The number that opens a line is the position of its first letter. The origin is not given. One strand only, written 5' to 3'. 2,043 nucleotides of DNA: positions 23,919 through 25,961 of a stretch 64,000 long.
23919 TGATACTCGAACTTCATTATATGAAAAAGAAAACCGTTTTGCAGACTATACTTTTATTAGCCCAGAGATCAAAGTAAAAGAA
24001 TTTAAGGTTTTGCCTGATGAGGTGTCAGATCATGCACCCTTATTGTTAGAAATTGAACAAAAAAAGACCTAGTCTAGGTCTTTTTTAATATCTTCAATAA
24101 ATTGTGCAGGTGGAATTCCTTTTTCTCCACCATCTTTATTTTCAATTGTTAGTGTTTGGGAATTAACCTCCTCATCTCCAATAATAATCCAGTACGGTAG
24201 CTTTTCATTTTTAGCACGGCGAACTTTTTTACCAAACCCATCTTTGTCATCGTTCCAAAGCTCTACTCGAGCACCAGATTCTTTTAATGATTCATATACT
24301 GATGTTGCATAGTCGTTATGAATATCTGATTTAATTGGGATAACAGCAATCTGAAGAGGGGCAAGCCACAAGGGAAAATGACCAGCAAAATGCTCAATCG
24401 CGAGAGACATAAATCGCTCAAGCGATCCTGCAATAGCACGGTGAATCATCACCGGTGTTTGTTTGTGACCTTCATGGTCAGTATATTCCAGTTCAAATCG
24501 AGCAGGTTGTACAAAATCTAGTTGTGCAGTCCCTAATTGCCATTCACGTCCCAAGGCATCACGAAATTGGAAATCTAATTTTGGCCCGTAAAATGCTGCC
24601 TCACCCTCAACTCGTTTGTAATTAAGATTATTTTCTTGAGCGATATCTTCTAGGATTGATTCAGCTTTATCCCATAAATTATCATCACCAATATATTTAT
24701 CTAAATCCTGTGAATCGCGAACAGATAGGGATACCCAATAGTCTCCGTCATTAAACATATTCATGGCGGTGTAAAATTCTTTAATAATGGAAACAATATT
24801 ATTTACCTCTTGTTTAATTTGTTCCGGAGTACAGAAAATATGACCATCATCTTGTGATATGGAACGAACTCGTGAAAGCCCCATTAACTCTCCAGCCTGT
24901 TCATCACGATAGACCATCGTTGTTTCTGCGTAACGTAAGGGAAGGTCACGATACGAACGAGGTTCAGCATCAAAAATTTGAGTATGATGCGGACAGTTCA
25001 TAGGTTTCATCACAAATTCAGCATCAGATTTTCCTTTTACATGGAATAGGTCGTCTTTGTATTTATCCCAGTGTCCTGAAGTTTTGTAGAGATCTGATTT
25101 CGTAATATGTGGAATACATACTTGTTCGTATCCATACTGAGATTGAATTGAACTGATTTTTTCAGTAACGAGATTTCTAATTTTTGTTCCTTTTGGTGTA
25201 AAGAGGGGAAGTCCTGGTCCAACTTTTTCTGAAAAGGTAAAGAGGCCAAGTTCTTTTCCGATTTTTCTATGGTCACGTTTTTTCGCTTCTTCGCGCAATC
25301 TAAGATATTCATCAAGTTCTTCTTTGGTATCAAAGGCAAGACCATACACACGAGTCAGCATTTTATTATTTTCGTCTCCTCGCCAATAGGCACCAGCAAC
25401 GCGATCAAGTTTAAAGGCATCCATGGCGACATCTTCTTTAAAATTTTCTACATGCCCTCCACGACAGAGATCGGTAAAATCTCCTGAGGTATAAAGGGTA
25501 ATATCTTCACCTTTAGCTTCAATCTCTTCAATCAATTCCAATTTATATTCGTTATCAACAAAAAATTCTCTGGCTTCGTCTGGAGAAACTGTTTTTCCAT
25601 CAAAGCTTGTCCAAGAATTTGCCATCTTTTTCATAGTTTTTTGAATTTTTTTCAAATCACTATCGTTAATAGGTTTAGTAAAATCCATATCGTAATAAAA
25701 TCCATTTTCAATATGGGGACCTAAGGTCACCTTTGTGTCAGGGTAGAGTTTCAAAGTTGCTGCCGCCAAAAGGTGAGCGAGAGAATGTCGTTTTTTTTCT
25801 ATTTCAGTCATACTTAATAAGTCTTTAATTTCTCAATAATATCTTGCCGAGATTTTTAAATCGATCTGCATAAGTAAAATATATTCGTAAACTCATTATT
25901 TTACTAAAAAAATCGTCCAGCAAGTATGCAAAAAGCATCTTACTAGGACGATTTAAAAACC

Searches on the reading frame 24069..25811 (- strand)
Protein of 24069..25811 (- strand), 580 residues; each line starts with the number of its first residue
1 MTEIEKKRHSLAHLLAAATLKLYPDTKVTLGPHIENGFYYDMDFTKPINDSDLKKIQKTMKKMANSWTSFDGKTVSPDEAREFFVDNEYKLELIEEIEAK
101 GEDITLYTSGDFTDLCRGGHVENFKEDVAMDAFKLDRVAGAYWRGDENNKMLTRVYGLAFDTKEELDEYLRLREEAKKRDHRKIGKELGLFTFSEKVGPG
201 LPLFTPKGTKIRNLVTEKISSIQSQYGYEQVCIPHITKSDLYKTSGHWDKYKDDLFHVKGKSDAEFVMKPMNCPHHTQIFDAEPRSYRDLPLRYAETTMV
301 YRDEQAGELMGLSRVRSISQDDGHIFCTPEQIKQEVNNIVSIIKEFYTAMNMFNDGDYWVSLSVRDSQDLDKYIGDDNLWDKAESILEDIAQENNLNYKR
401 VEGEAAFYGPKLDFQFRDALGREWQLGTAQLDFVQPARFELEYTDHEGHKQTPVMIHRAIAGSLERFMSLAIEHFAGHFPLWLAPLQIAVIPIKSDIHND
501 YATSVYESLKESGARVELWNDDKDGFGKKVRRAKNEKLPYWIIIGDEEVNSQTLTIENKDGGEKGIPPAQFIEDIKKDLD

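Call 67: search_protein_families(library=pfam, proteins=[window:24069-25811:-], max_evalue=0.00001)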
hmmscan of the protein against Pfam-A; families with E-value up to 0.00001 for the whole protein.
window:24069-25811:- (580 aa): 3 families
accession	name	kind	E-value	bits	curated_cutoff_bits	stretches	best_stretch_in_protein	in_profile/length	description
PF00587.30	tRNA-synt_2b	-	3.1e-43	148.4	29.3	1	256-475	1-179/179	tRNA synthetase class II core domain (G, H, P, S and T)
PF03129.25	HGTP_anticodon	-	1.2e-16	61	21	1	487-577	1-93/94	Anticodon binding domain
PF07973.19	tRNA_SAD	-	6.1e-08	32.9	24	1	104-156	1-44/44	Threonyl and Alanyl tRNA synthetase second additional domain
